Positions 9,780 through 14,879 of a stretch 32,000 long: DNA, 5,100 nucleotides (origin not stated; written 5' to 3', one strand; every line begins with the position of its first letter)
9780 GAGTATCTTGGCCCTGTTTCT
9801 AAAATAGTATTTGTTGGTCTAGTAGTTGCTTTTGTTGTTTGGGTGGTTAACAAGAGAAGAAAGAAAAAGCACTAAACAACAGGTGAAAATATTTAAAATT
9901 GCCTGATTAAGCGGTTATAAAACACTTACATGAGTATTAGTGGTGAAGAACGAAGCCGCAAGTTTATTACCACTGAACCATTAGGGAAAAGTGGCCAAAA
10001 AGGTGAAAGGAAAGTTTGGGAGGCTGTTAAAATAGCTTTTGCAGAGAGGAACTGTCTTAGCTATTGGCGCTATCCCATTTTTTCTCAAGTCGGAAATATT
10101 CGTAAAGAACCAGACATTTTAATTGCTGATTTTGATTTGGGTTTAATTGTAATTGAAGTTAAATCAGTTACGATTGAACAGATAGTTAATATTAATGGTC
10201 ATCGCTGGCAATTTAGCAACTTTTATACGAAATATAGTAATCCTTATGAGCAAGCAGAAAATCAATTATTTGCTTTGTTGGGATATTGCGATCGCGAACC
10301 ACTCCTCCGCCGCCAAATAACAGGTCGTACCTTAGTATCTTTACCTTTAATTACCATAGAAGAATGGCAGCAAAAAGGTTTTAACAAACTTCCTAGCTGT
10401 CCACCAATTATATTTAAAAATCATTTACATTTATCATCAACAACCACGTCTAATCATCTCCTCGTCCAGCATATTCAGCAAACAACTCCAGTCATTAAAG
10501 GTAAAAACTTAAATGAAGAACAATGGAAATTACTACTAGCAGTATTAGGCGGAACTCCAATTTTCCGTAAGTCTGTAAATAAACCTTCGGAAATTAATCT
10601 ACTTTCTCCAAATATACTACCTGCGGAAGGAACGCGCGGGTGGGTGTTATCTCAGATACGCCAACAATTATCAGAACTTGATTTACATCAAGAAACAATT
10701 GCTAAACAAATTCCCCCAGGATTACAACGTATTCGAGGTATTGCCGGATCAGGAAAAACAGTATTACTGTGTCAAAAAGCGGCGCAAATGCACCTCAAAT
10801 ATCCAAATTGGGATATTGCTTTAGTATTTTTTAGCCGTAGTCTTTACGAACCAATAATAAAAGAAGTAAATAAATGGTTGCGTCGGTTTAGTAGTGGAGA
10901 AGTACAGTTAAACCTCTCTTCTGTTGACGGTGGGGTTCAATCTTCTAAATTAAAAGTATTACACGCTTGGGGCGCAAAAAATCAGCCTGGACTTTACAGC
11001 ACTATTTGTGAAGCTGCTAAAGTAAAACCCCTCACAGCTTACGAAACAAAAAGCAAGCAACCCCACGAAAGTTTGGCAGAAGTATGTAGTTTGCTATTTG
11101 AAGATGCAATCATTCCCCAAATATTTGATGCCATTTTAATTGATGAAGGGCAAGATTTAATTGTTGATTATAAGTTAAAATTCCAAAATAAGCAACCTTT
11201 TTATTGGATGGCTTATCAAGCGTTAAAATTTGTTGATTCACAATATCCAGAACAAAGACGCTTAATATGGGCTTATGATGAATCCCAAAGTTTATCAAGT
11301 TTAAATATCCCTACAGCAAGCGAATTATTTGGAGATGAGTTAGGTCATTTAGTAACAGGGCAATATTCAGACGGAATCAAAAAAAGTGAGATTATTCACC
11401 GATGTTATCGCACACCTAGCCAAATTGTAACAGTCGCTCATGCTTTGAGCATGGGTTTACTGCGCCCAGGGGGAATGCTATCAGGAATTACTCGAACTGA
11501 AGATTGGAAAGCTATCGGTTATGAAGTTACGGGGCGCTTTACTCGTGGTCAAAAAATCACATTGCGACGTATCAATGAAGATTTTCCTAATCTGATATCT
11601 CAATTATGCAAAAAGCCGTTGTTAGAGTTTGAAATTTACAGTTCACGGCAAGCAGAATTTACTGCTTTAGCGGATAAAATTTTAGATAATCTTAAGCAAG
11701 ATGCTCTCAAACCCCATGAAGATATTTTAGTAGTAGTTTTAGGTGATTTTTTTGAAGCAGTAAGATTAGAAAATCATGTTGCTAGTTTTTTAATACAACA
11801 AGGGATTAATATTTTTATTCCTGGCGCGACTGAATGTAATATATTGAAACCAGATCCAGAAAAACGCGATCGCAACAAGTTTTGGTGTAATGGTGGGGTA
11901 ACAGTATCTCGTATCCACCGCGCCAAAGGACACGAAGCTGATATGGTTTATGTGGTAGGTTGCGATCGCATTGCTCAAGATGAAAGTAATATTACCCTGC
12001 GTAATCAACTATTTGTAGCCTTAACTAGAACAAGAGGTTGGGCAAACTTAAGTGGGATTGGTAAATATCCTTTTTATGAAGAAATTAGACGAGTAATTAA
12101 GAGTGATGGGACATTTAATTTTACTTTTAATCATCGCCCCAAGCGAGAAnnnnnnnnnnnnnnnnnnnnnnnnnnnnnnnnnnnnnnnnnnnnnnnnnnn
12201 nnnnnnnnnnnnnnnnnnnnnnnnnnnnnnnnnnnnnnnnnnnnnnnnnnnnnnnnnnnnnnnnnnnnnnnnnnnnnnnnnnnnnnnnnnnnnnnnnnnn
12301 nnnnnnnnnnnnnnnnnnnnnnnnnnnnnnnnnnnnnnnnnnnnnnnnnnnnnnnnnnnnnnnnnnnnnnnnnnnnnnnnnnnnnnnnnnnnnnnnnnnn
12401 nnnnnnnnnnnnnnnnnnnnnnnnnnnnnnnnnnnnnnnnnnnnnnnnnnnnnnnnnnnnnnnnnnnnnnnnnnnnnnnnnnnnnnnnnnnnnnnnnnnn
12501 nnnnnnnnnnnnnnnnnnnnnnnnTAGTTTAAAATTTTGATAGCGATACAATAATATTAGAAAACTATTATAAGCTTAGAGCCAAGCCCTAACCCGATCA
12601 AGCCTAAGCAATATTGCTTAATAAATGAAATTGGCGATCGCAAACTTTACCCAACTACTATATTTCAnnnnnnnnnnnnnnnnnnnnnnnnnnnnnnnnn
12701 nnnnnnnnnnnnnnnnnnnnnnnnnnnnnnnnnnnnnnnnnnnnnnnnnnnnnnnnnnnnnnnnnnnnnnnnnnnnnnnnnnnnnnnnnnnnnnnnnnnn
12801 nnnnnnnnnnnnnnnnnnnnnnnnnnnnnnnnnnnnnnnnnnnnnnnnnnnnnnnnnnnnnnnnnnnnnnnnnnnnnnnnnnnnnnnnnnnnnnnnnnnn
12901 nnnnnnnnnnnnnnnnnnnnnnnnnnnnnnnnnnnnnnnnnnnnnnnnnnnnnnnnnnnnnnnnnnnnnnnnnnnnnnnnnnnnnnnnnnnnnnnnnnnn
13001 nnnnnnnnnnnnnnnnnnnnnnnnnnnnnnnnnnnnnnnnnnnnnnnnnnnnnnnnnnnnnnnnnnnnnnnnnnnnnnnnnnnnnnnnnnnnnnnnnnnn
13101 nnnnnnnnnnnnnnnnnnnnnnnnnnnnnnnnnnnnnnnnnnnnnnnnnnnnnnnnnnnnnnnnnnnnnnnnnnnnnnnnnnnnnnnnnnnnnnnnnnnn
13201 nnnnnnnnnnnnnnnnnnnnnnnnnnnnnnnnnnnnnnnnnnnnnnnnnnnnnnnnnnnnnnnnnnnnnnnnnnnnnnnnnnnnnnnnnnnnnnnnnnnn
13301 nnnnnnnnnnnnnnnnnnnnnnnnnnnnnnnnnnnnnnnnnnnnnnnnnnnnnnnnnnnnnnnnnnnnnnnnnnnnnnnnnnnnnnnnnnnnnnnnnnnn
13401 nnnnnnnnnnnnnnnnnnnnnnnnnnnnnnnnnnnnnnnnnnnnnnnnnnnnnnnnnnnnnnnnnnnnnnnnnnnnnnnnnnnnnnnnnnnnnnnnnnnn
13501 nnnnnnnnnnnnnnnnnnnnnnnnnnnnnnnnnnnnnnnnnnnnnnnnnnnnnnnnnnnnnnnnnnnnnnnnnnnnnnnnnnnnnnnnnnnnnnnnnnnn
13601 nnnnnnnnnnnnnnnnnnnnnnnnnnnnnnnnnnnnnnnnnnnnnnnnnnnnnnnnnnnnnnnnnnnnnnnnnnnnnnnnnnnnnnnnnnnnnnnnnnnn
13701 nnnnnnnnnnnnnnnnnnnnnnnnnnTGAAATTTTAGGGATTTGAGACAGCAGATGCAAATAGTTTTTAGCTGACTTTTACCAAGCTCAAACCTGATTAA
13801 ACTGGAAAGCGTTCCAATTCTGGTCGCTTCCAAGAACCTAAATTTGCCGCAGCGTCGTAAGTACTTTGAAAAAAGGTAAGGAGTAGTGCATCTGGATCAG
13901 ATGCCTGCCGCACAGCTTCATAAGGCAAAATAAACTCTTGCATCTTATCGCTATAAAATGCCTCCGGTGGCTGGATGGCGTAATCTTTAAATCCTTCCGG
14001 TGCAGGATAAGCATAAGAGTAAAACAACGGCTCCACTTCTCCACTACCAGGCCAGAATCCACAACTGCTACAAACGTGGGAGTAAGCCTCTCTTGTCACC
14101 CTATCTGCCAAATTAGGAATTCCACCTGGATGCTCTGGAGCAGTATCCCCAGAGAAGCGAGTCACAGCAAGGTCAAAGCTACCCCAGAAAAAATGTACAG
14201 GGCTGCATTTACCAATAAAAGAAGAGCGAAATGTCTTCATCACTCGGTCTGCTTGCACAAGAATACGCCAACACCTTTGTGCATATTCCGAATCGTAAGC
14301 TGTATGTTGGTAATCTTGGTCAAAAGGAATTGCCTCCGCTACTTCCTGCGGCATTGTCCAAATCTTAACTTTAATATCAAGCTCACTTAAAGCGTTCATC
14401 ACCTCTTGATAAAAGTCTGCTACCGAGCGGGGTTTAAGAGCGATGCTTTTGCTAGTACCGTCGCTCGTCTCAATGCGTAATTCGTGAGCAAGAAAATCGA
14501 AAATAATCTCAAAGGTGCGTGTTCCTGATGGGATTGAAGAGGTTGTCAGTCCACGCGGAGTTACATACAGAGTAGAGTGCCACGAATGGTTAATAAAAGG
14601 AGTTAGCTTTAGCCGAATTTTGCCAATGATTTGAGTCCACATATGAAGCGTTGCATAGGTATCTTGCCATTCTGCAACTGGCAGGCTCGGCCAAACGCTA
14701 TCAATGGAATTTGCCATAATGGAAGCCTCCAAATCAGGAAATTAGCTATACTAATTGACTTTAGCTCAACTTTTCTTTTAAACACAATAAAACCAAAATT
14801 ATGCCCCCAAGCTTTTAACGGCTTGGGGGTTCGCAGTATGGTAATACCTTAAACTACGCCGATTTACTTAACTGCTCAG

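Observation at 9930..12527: Single-polypeptide NERD nuclease + SF1 helicase + pentapeptide-repeat fusion: candidate nucleic-acid surveillance or defence protein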

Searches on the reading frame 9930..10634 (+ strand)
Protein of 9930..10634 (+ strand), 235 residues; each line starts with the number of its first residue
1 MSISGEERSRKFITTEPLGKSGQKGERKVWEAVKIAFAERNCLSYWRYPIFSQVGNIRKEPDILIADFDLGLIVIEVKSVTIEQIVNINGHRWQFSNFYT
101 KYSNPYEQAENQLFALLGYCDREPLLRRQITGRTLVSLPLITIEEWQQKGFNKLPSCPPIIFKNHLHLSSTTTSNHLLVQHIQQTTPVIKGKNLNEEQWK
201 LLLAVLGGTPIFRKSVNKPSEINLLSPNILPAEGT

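Call 36: search_solved_structures(query=A2, max_evalue=10, show_alignments=3)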
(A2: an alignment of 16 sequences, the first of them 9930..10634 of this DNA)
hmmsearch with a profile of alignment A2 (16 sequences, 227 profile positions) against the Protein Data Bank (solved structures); distinct sequences matched with E-value up to 10: 0.

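Call 37: search_protein_families(library=pfam, alignment_id=A2, max_evalue=1)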
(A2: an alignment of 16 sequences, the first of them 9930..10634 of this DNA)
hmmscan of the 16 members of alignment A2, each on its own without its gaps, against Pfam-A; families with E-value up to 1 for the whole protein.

A. member 1, window:9930-10634:+ (235 aa): 2 families
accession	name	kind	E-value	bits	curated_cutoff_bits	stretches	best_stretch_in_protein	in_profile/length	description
PF08378.17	NERD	-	1.4e-07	32.5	22.1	1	21-120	1-95/111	Nuclease-related domain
PF04313.20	HSDR_N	-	0.12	12.6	25.1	1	55-116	122-175/198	Type I restriction enzyme R protein N terminus (HSDR_N)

B. families by the number of members that match (of 16 scanned): 7 families
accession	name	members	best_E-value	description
PF08378.17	NERD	14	4e-10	Nuclease-related domain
PF04313.20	HSDR_N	6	0.018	Type I restriction enzyme R protein N terminus (HSDR_N)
PF13635.12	DUF4143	3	0.034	Domain of unknown function (DUF4143)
PF20247.3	DUF6602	2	0.027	Domain of unknown function (DUF6602)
PF05772.17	NinB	1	0.052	NinB protein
PF00784.22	MyTH4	1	0.12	MyTH4 domain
PF05179.20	CDC73_C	1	0.3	RNA pol II accessory factor, Cdc73 family, C-terminal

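Call 49: predict_structure(alignment_id=A2)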
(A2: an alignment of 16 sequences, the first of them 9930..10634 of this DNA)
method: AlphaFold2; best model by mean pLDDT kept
length: 235 residues; sequences in the alignment: 16
mean_pLDDT: 75.8   pTM: 0.75
mean pLDDT of the five models: 75.8, 57.6, 56.7, 38.1, 36.6
residues with pLDDT >= 90: 71; 70-90: 93; 50-70: 36; < 50: 35
segments of 3 or more residues with pLDDT < 50: 1-9, 52-56, 217-235
pLDDT, mean of each block of 10 residues (from residue 1): 39 63 77 87 71 51 88 92 91 86 89 81 77 94 94 82 82 71 91 87 77 53 41 37
secondary structure, 60 per line:
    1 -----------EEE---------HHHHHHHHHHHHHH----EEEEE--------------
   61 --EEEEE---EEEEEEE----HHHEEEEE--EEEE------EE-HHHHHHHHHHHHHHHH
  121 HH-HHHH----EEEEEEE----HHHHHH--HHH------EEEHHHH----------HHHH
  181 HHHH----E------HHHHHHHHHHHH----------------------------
elements in order: E12-14 H24-37 E42-46 E63-67 E71-77 E85-89 E92-95 H105-122 H124-127 E132-138 H143-148 E160-162 H163-166 H177-184 H196-207

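Call 53: fold_search(model_id=the predicted structure, library=pdb)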
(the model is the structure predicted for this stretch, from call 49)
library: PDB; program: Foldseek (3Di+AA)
matches with E <= 10: 264; with E <= 0.001: 0
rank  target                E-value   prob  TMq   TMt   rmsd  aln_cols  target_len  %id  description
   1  8ps5_A                1.0e-03  0.99  0.37  0.23  10.2       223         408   12  Escherichia coli SduA complex bound to DNA (released 2025-01-22)
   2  8ps4_A                1.5e-03  0.98  0.36  0.23  10.3       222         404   12  Escherichia coli SduA complex (released 2025-01-22)
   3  2vld_A                2.8e-03  0.98  0.27  0.28   6.4       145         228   14  crystal structure of a repair endonuclease from Pyrococcus abyssi (released 2009-05-19)
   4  5gke_A                2.8e-03  0.95  0.26  0.25   7.7       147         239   14  Structure of EndoMS-dsDNA1 complex (released 2016-11-02)
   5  2vld_B                4.4e-03  0.97  0.27  0.28   6.3       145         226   14  crystal structure of a repair endonuclease from Pyrococcus abyssi (released 2009-05-19)
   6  1xmx                  1.3e-02  0.93  0.30  0.20   7.4       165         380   15  Crystal structure of protein VC1899 from Vibrio cholerae (released 2004-11-16)
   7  3dnx                  1.9e-02  0.89  0.31  0.45   6.7       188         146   12  SPO1766 protein of unknown function from Silicibacter pomeroyi. (released 2008-09-02)
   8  4dap                  2.4e-02  0.21  0.18  0.18  10.9       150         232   13  The structure of Escherichia coli SfsA (released 2013-08-14)
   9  8gh6_A                5.2e-02  0.28  0.23  0.08  16.1       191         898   13  Bombyx mori R2 retrotransposon initiating target-primed reverse transcription (released 2023-04-05)
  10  9np6_A                6.3e-02  0.30  0.23  0.08  15.1       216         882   10  Cryo-EM structure of AdnA(D934A)-AdnB(D1014A) in complex with AMPPNP and blunt end DNA (released 2025-03-19)
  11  6xl1_A                8.1e-02  0.57  0.27  0.19   7.7       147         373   16  crystal structure of cA4-activated Card1(D294N) (released 2020-12-30)
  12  8bao_A                1.1e-01  0.51  0.30  0.21   7.7       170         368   10  Dysgonamonadaceae bacterium CRISPR ancillary nuclease 2 (released 2022-11-30)
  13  6wxw_A                1.1e-01  0.33  0.24  0.16   8.1       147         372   17  crystal structure of apo Card1 (released 2020-12-30)
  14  9qcc_A                1.2e-01  0.25  0.22  0.15   7.7       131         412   16  Activated XauSPARDA filament assembly with bound dsDNA substrate (released 2025-12-17)
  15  5lhc_A                1.4e-01  0.38  0.26  0.12  10.0       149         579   13  The structure of D456A mutant of Nt.BspD6I nicking endonuclease at 0.24 nm resolution . (released 2017-08-16)
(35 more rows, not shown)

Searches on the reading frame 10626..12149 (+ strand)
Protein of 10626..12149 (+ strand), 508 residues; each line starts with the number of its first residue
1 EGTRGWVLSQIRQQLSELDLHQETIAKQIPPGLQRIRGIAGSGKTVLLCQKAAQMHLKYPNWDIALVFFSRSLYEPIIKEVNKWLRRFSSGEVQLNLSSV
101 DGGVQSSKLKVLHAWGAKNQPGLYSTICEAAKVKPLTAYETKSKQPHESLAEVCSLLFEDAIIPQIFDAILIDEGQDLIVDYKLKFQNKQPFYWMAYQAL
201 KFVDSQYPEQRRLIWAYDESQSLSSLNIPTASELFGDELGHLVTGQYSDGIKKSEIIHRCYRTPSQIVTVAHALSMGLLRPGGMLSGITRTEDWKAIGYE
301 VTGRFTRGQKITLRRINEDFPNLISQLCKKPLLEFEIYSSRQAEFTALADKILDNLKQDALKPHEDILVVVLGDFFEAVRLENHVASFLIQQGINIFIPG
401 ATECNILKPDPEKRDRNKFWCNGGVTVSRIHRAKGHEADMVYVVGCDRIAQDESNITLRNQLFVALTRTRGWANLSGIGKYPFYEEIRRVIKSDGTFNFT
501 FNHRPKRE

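Call 79: search_solved_structures(query=A3, max_evalue=1, show_alignments=0)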
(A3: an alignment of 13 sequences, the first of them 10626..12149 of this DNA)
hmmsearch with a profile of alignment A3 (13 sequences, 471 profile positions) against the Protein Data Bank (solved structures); distinct sequences matched with E-value up to 1: 17.
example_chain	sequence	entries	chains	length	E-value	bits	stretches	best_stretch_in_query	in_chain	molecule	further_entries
1pjr_A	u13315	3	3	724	1.3e-09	40.4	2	10-82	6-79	PCRA | ATP-DEPENDENT HELICASE PCRA | HELICASE PCRA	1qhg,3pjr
4c2u_A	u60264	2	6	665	2.4e-07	32.9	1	358-456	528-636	DNA HELICASE II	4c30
4c2t_A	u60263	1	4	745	3.6e-07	32.3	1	358-456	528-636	DNA HELICASE II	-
1uaa_A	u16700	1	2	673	1.4e-06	30.4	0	391-456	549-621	PROTEIN (ATP-DEPENDENT DNA HELICASE REP.)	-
2pjr_A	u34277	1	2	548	3.2e-06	29.2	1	10-83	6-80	PROTEIN (HELICASE PCRA)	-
9dci_A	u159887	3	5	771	6.3e-06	28.2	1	391-445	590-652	ATP-dependent DNA helicase UvrD1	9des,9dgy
6wvk_H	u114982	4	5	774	1.4e-05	27.1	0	8-57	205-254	DNA helicase IV | DNA helicase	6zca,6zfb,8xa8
3lfu_A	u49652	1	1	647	0.00025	23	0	390-456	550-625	DNA helicase II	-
1qhh_A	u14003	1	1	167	0.00028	22.8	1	10-83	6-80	PROTEIN (PCRA (SUBUNIT))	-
2is1_A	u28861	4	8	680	0.00031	22.6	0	390-456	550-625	DNA helicase II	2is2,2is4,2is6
9xzj_F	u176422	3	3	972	0.066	15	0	151-178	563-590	F-box DNA helicase 1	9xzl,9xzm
2pjr_B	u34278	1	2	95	0.11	14.2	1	392-456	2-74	PROTEIN (HELICASE PCRA)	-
1qhh_B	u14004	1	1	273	0.22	13.3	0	155-250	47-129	PROTEIN (PCRA (SUBUNIT))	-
6vsx_A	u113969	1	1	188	0.31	12.8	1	347-449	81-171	DNA helicase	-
6nr8_2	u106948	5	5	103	0.38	12.5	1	319-406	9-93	Prefoldin subunit 2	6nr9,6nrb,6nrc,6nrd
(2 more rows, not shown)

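Call 81: find_related_loci(query=A3, collection=viral_contigs, flank=5000)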
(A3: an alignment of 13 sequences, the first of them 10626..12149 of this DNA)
Query A3 (508 aa) in viral_contigs; peptide patterns used: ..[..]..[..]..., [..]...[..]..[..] (x = any residue, [..] = any of these).
600 stretches matched a pattern (row limit reached: there are more); 5 encode a relative of the query (tblastn E <= 1e-3); 5 distinct loci.
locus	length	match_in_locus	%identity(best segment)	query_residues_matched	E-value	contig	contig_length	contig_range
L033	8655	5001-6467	27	1-508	5e-53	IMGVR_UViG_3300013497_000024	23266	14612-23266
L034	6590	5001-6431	29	1-508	2e-51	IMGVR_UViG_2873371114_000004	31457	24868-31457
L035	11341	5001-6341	29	1-480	7e-51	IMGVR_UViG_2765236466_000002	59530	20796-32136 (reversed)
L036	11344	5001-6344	27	7-501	1e-50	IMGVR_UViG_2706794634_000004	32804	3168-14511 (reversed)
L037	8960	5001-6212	29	32-479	5e-49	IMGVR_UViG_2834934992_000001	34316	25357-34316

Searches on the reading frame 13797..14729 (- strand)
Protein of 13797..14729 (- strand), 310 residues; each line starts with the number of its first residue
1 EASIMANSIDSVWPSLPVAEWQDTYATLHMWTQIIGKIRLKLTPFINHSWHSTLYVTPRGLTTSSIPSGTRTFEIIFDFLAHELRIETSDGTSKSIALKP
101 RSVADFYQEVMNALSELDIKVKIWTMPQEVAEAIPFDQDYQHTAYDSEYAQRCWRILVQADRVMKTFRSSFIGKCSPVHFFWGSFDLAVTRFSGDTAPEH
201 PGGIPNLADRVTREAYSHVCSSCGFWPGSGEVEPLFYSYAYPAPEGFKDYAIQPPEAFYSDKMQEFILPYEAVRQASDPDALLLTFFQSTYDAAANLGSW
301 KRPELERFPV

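Call 11: search_protein_families(library=pfam, proteins=[window:13797-14729:-], max_evalue=0.001)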
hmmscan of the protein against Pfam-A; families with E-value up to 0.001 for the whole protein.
window:13797-14729:- (310 aa): 1 family
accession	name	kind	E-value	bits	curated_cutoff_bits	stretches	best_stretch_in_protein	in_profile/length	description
PF19459.4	DUF5996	-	6.8e-143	475.6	25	1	13-306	1-295/296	Family of unknown function (DUF5996)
